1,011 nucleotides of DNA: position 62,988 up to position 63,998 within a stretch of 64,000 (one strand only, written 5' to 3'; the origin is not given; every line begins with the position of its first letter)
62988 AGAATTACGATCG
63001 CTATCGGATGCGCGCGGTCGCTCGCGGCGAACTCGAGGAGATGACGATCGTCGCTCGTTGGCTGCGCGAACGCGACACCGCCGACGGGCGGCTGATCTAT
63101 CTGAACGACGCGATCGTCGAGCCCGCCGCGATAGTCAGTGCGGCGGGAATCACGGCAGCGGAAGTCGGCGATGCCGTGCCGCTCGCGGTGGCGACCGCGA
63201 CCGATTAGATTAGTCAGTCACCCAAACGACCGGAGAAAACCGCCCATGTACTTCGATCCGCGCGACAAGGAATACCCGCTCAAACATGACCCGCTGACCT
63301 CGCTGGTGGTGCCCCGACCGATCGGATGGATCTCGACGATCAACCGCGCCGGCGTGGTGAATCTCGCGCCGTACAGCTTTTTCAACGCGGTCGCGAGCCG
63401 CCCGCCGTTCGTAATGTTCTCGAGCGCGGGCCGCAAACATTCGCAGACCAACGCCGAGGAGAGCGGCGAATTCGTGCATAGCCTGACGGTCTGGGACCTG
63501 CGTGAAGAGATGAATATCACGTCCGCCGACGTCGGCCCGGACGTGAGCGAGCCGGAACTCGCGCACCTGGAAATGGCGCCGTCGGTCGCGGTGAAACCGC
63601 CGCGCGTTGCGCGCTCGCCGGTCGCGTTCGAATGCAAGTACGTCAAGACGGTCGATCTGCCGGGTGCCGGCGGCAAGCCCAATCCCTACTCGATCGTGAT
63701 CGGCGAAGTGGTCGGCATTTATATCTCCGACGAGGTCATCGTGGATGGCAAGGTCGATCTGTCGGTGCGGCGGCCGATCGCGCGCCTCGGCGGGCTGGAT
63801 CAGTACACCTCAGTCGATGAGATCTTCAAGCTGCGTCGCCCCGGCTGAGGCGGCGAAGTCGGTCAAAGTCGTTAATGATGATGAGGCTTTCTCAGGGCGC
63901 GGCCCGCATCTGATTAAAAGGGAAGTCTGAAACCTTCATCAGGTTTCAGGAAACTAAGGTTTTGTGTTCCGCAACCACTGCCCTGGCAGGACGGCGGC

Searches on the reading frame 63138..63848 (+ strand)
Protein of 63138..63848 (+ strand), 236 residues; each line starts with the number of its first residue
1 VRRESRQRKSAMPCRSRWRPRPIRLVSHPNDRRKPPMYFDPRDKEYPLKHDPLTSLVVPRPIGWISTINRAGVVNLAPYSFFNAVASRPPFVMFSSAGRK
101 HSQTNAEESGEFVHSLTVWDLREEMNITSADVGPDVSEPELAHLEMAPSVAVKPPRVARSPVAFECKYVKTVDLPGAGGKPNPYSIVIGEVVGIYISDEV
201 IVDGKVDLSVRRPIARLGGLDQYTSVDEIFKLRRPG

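Call 61: search_protein_families(library=pfam, proteins=[window:63138-63848:+], max_evalue=0.00001)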
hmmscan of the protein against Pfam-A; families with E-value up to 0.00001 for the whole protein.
window:63138-63848:+ (236 aa): 1 family
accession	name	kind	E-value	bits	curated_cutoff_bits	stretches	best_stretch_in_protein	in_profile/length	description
PF01613.24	Flavin_Reduct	-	2.7e-18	67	27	1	58-199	4-136/153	Flavin reductase like domain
